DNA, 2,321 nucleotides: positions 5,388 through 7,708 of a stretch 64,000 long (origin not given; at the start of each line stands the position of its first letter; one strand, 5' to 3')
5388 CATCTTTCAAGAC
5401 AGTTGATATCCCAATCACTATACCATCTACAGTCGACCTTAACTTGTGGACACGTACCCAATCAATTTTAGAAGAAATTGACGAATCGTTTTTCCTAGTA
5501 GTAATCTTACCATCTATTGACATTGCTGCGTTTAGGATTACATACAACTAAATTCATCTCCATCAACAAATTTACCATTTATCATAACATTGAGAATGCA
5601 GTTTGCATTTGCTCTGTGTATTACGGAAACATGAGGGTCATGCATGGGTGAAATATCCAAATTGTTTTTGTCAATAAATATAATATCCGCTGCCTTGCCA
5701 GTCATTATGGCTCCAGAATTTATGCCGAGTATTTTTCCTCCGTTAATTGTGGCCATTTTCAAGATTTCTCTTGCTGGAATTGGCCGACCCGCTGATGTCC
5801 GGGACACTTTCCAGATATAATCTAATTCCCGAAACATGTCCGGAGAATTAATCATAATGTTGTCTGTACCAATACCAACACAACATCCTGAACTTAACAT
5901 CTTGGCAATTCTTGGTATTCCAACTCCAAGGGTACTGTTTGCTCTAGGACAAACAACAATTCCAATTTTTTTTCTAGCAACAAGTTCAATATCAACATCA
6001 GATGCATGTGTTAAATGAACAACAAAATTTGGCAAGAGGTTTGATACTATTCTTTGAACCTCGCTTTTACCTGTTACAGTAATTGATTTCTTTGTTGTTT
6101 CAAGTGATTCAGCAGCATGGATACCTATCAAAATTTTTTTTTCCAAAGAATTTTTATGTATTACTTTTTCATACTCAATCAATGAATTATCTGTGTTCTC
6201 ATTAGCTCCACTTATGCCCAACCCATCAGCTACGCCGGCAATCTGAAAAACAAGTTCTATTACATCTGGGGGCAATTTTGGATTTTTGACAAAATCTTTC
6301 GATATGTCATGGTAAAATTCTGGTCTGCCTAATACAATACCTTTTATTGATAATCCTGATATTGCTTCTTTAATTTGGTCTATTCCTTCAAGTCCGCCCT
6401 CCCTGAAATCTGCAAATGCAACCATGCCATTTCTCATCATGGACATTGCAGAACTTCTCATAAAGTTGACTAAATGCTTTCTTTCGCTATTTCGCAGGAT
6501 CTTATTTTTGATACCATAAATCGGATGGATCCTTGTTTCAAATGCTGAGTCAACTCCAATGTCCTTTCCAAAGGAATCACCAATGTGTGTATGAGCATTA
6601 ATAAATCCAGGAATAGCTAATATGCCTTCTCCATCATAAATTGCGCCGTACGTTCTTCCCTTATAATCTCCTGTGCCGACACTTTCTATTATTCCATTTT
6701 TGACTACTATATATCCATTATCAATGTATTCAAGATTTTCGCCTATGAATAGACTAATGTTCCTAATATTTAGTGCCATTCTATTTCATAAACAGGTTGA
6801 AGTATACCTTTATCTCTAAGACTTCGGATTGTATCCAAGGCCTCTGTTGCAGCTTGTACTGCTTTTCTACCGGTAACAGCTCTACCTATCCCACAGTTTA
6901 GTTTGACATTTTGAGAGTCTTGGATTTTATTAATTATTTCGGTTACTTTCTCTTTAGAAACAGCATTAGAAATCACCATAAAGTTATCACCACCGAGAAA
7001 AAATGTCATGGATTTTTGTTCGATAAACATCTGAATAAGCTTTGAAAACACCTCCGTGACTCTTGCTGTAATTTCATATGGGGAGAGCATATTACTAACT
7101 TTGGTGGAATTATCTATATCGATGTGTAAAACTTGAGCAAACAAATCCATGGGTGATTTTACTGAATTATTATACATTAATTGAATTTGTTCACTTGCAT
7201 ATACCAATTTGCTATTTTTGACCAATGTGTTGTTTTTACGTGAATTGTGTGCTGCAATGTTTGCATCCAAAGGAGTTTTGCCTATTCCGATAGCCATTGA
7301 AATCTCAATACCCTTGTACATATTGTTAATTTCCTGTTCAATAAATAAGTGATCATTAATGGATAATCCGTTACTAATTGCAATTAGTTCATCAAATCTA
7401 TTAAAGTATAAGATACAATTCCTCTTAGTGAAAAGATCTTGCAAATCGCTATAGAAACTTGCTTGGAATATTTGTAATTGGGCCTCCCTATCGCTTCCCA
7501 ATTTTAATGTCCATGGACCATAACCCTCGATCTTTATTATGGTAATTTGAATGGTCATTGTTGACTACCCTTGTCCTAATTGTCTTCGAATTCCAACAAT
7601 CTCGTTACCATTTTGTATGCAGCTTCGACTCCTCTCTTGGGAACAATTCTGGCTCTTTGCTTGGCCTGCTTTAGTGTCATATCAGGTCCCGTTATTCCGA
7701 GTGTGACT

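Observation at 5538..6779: COG0402-type amidohydrolase translationally coupled between arfA and arfC in the riboflavin operon: candidate for the missing archaeal pathway step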

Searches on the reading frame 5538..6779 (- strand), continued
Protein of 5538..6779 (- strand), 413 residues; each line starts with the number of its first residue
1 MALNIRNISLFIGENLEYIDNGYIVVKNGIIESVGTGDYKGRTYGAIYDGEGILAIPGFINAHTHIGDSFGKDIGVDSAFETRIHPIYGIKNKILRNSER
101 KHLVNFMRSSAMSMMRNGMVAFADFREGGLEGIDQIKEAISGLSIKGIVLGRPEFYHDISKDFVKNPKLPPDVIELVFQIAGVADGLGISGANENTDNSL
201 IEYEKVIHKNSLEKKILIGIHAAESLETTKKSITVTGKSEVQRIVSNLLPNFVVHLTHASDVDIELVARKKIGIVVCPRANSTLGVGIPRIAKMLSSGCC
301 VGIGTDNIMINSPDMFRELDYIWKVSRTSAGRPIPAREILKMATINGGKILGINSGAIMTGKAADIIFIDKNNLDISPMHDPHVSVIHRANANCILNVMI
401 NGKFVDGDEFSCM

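Call 64: search_solved_structures(query=A5, max_evalue=1e-10, show_alignments=3)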
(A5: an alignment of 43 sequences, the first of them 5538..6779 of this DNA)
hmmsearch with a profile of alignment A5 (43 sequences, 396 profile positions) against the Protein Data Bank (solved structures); distinct sequences matched with E-value up to 1e-10: 40.
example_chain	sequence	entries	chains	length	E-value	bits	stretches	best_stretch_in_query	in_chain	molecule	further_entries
3lnp_A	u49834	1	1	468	4.7e-45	157.3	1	20-393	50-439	Amidohydrolase family Protein OLEI01672_1_465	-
4v1x_A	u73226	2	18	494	1.2e-42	149.4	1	185-395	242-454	ATRAZINE CHLOROHYDROLASE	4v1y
4dyk_A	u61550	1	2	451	2.7e-39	138.3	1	21-392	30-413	AMIDOHYDROLASE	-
4gbd_A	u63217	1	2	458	2.9e-39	138.3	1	21-392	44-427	Putative uncharacterized protein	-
4f0r_A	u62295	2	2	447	1.6e-37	132.5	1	9-393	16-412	5-methylthioadenosine/S-adenosylhomocysteine deaminase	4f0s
1j6p_A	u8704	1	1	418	3e-33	118.5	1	21-393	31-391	METAL-DEPENDENT HYDROLASE OF CYTOSINEDEMANIASE/CHLOROHYDROLASE FAMILY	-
1p1m_A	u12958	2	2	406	3e-33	118.4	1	21-393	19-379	Hypothetical protein TM0936 | Uncharacterized protein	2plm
4dzh_A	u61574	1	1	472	1.2e-32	116.5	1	184-390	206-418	AMIDOHYDROLASE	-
7ww2_A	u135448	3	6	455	2.1e-31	112.4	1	184-394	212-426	8-oxoguanine deaminase | Hydroxydechloroatrazine ethylaminohydrolase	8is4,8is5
3hpa_A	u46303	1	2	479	1.8e-29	106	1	187-393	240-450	AMIDOHYDROLASE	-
2i9u_A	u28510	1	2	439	6.8e-26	94.2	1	233-360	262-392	Cytosine/guanine deaminase related protein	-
6ohb_A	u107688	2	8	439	1.3e-24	90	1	13-376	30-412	Guanine deaminase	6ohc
2paj_A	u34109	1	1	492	6.8e-19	71.2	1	185-390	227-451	putative cytosine/guanine deaminase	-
6oh9_A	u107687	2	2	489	5.6e-18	68.1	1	183-361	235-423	Yeast Guanine Deaminase | Probable guanine deaminase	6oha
4m51_A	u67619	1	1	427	6.6e-17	64.6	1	235-387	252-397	Amidohydrolase family protein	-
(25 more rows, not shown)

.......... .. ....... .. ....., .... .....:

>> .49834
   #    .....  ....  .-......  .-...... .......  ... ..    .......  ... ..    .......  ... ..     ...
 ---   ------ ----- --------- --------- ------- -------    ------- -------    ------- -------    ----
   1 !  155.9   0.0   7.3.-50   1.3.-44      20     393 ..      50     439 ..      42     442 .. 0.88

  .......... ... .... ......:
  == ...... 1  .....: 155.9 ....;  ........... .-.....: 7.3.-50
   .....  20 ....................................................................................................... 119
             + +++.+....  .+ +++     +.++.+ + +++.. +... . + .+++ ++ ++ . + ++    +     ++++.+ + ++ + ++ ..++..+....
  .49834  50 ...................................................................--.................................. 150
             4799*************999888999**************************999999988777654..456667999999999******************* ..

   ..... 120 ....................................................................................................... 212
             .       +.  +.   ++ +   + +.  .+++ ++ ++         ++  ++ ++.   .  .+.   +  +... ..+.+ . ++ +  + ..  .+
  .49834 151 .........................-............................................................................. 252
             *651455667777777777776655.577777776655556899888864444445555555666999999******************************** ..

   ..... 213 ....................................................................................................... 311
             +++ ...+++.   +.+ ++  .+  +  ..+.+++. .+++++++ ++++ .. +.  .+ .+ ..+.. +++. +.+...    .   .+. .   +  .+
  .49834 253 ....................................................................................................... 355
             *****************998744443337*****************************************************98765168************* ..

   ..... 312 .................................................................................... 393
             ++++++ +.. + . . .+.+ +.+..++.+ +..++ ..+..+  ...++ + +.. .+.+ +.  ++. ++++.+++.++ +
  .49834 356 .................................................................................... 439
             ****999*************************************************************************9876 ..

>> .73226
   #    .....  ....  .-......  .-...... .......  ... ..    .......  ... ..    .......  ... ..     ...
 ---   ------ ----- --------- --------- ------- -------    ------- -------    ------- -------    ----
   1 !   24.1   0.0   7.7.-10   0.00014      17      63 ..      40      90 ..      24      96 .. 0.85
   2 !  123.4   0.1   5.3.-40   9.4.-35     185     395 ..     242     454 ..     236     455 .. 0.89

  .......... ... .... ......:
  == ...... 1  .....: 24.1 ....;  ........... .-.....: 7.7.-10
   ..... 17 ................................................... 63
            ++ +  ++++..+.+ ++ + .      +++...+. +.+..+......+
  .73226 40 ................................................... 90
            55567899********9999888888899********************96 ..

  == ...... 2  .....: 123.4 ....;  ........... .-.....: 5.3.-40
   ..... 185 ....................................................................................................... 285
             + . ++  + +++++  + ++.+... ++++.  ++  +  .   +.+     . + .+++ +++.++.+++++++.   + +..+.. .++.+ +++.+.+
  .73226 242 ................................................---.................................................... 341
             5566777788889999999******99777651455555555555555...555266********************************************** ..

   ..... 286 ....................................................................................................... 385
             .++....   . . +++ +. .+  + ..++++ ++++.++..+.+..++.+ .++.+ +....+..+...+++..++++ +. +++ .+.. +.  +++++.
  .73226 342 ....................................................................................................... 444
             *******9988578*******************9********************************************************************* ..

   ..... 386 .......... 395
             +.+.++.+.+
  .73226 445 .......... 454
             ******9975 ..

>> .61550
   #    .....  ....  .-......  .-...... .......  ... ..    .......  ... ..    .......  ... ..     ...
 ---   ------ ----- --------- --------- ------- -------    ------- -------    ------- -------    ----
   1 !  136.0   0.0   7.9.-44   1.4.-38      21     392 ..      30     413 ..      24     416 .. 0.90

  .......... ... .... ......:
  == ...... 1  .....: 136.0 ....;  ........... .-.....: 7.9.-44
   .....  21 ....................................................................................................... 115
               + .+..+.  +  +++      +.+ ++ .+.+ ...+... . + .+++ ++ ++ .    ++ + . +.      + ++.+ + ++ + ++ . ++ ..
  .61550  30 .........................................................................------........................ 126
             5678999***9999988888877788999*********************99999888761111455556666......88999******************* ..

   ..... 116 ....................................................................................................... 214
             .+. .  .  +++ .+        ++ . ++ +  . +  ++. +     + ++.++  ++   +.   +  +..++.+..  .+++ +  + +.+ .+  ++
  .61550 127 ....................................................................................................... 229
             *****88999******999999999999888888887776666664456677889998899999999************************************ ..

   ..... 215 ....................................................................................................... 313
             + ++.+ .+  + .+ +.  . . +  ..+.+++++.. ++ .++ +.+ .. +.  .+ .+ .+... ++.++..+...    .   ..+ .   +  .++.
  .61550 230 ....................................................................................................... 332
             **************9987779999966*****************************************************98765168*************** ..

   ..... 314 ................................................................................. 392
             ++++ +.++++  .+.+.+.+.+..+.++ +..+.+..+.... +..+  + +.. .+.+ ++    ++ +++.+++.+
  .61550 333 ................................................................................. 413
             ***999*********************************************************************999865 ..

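Call 66: predict_structure(alignment_id=A5)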
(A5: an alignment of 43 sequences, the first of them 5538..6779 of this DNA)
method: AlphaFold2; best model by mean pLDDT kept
length: 413 residues; sequences in the alignment: 43
mean_pLDDT: 91.7   pTM: 0.92
mean pLDDT of the five models: 91.7, 91.7, 91.0, 91.0, 90.4
residues with pLDDT >= 90: 309; 70-90: 87; 50-70: 16; < 50: 1
segments of 3 or more residues with pLDDT < 50: none
pLDDT, mean of each block of 10 residues (from residue 1): 93 97 96 91 85 98 94 79 78 87 96 97 95 97 97 77 72 93 94 90 88 88 93 93 96 97 98 97 91 97 92 94 87 92 98 97 98 92 96 95 85 58
secondary structure, 60 per line:
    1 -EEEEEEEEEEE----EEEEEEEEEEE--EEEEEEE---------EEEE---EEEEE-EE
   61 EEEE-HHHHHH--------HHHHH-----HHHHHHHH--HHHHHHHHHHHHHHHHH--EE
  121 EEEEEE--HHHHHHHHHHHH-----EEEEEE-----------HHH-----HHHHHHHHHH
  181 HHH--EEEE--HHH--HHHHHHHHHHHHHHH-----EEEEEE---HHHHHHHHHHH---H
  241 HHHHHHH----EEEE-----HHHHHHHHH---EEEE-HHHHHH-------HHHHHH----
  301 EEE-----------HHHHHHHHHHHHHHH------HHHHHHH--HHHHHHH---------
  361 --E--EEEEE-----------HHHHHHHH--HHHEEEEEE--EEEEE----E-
elements in order: E2-12 E17-27 E30-36 E46-49 E53-57 E59-64 H66-71 H80-84 H90-97 H100-116 E119-126 H129-140 E146-151 H171-183 E186-189 H197-211 E217-222 H226-236 H240-247 E252-255 H261-269 E273-276 H278-283 H291-296 E301-303 H315-329 H336-342 H345-351 E366-370 H382-389 E395-400 E403-407

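Call 69: search_protein_families(library=ncbifam, proteins=[L081:9845-10558:+, L088:7887-8573:+, L091:8894-9634:+, L026:16574-17428:+, L084:1124-1921:-], max_evalue=0.00001)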
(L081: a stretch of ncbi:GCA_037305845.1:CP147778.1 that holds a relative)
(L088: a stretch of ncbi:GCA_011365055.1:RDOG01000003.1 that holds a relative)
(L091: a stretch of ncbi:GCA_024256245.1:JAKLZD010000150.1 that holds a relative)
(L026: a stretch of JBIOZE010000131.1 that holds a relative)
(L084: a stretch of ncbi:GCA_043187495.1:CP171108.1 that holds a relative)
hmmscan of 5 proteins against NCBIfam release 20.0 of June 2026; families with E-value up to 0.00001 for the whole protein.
L081:9845-10558:+ (237 aa): 4 families
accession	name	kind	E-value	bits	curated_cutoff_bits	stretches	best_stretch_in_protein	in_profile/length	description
TIGR03964.1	mycofact_creat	equivalog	7.3e-48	163.1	172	1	3-223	15-225/228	mycofactocin biosynthesis peptidyl-dipeptidase MftE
TIGR04448.1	creatininase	equivalog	5e-35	121.3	235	1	3-217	16-244/246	creatininase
NF041098.2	diketo_inos_hlase_IolN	equivalog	6.7e-21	74.7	245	1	4-210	27-257/307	3-dehydro-scyllo-inosose hydrolase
NF033501.0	ArfB_arch_rifla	equivalog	2.5e-10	40.5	180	1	5-142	19-145/219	2-amino-5-formylamino-6-ribosylaminopyrimidin-4(3H)-one 5'-monophosphate deformylase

L088:7887-8573:+ (228 aa): 4 families
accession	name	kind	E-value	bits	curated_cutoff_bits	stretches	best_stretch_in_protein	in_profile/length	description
TIGR03964.1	mycofact_creat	equivalog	2.9e-28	99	172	1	3-215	14-214/228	mycofactocin biosynthesis peptidyl-dipeptidase MftE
TIGR04448.1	creatininase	equivalog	1.6e-16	60.7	235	1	3-218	15-242/246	creatininase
NF041098.2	diketo_inos_hlase_IolN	equivalog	3.7e-10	39.4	245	1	4-163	26-195/307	3-dehydro-scyllo-inosose hydrolase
NF033501.0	ArfB_arch_rifla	equivalog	5.5e-08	32.8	180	1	6-122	19-136/219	2-amino-5-formylamino-6-ribosylaminopyrimidin-4(3H)-one 5'-monophosphate deformylase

L091:8894-9634:+ (246 aa): 4 families
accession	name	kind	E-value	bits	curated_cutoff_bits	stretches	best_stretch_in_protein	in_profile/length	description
TIGR04448.1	creatininase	equivalog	9.7e-46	156.4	235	1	7-243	1-242/246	creatininase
TIGR03964.1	mycofact_creat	equivalog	2e-45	155.1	172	1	7-242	3-216/228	mycofactocin biosynthesis peptidyl-dipeptidase MftE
NF041098.2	diketo_inos_hlase_IolN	equivalog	1.3e-28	99.9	245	1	4-243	8-262/307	3-dehydro-scyllo-inosose hydrolase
NF033501.0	ArfB_arch_rifla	equivalog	1.3e-08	34.9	180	1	25-134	20-127/219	2-amino-5-formylamino-6-ribosylaminopyrimidin-4(3H)-one 5'-monophosphate deformylase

L026:16574-17428:+ (285 aa): 3 families
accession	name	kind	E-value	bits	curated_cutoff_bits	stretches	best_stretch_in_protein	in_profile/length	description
TIGR04448.1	creatininase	equivalog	1.6e-33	116.4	235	1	29-260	1-243/246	creatininase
TIGR03964.1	mycofact_creat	equivalog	1.2e-26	93.7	172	1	34-265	4-223/228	mycofactocin biosynthesis peptidyl-dipeptidase MftE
NF041098.2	diketo_inos_hlase_IolN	equivalog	1.5e-18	66.9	245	1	19-209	1-193/307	3-dehydro-scyllo-inosose hydrolase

L084:1124-1921:- (265 aa): 3 families
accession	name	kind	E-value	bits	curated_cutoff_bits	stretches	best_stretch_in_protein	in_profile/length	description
TIGR03964.1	mycofact_creat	equivalog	1.1e-40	139.6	172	1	24-253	7-216/228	mycofactocin biosynthesis peptidyl-dipeptidase MftE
TIGR04448.1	creatininase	equivalog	1.1e-26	94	235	1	18-255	2-243/246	creatininase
NF041098.2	diketo_inos_hlase_IolN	equivalog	1.7e-11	43.7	245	1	16-192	10-188/307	3-dehydro-scyllo-inosose hydrolase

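Call 70: fold_search(model_id=the predicted structure, library=pdb)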
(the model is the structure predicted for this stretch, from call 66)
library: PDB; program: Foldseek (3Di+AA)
matches with E <= 10: 1637; with E <= 0.001: 516
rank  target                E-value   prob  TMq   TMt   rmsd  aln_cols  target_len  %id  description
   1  8is4_A                1.3e-28  1.00  0.84  0.77   3.7       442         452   20  Structure of an Isocytosine specific deaminase Vcz in complexed with 5-FU (released 2023-08-30)
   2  7ww2_B                1.6e-28  1.00  0.80  0.74   4.4       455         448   20  Structure of an Isocytosine specific deaminase Vcz (released 2023-02-22)
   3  7ww2_A                3.5e-28  1.00  0.82  0.75   4.2       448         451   21  Structure of an Isocytosine specific deaminase Vcz (released 2023-02-22)
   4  8is4_B                4.0e-28  1.00  0.83  0.77   4.0       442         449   20  Structure of an Isocytosine specific deaminase Vcz in complexed with 5-FU (released 2023-08-30)
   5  4v1x_A                4.2e-27  1.00  0.80  0.71   5.3       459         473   18  The structure of the hexameric atrazine chlorohydrolase, AtzA (released 2015-03-11)
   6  5hme_B                5.4e-27  1.00  0.84  0.77   3.7       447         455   18  Crystal structure of Triazine Hydrolase variant (P214T/Y215H) (released 2016-11-02)
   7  4v1x_E                7.2e-27  1.00  0.83  0.73   4.9       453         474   18  The structure of the hexameric atrazine chlorohydrolase, AtzA (released 2015-03-11)
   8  5hmd_B                9.2e-27  1.00  0.83  0.76   4.1       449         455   18  Crystal structure of triazine hydrolase variant (Y215H/E241Q) (released 2016-11-02)
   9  5hmf_A                9.2e-27  1.00  0.83  0.76   4.3       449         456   18  Crystal structure of triazine hydrolase variant (P214T/Y215H/E241Q) (released 2016-11-02)
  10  5hmd_A                1.1e-26  1.00  0.84  0.76   3.8       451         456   18  Crystal structure of triazine hydrolase variant (Y215H/E241Q) (released 2016-11-02)
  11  3lnp                  1.2e-26  1.00  0.85  0.80   4.0       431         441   23  Crystal Structure of Amidohydrolase family Protein OLEI01672_1_465 from Oleispira antarctica (released 2010-02-16)
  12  4gbd_A                1.9e-26  1.00  0.82  0.78   3.7       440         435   19  Crystal Structure Of Adenosine Deaminase From Pseudomonas Aeruginosa Pao1 with bound Zn and methylthio-coformycin (released 2013-06-12)
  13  5hmf_B                2.2e-26  1.00  0.84  0.77   4.1       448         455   18  Crystal structure of triazine hydrolase variant (P214T/Y215H/E241Q) (released 2016-11-02)
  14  4dyk_A                2.2e-26  1.00  0.80  0.76   3.9       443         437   18  Crystal structure of an adenosine deaminase from pseudomonas aeruginosa pao1 (target nysgrc-200449) with bound zn (released 2012-03-14)
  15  3lsb_A                2.4e-26  1.00  0.84  0.77   4.1       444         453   19  Crystal structure of the mutant E241Q of atrazine chlorohydrolase TrzN from Arthrobacter aurescens TC1 complexed with  (released 2010-07-21)
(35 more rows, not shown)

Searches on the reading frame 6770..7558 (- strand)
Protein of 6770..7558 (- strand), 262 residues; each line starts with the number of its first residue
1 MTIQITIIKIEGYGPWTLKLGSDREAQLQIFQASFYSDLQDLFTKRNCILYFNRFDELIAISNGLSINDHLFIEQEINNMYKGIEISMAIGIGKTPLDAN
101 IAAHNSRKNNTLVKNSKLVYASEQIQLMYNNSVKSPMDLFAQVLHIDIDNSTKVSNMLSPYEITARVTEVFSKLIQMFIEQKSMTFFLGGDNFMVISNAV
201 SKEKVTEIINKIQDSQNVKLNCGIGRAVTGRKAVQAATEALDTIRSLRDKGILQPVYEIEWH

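Call 3: search_protein_families(library=pfam, proteins=[window:6770-7558:-])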
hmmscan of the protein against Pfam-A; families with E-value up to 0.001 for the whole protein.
window:6770-7558:- (262 aa): 2 families
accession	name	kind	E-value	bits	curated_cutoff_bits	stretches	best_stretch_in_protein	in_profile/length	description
PF05165.17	GCH_III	-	2.3e-57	194.6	21.3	1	6-251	2-239/246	GTP cyclohydrolase III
PF18182.6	mCpol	-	2.1e-07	31.8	26.4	0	151-228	16-93/114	minimal CRISPR polymerase domain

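Call 4: search_protein_families(library=ncbifam, proteins=[window:6770-7558:-])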
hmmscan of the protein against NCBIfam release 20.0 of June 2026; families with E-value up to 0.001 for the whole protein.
window:6770-7558:- (262 aa): 3 families
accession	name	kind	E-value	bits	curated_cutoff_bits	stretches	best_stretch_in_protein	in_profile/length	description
NF002587.0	PRK02240.1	subfamily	2.9e-54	184.5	306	1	2-248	3-246/257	GTP cyclohydrolase IIa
NF007474.0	PRK10060.1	equivalog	0.00083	17.7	782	0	125-224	251-349/663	cyclic di-GMP phosphodiesterase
NF053781.1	cdiGMPphdstlr2612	equivalog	0.00089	17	1600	0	119-205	852-936/1268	Tlr1612 family c-di-GMP phosphodiesterase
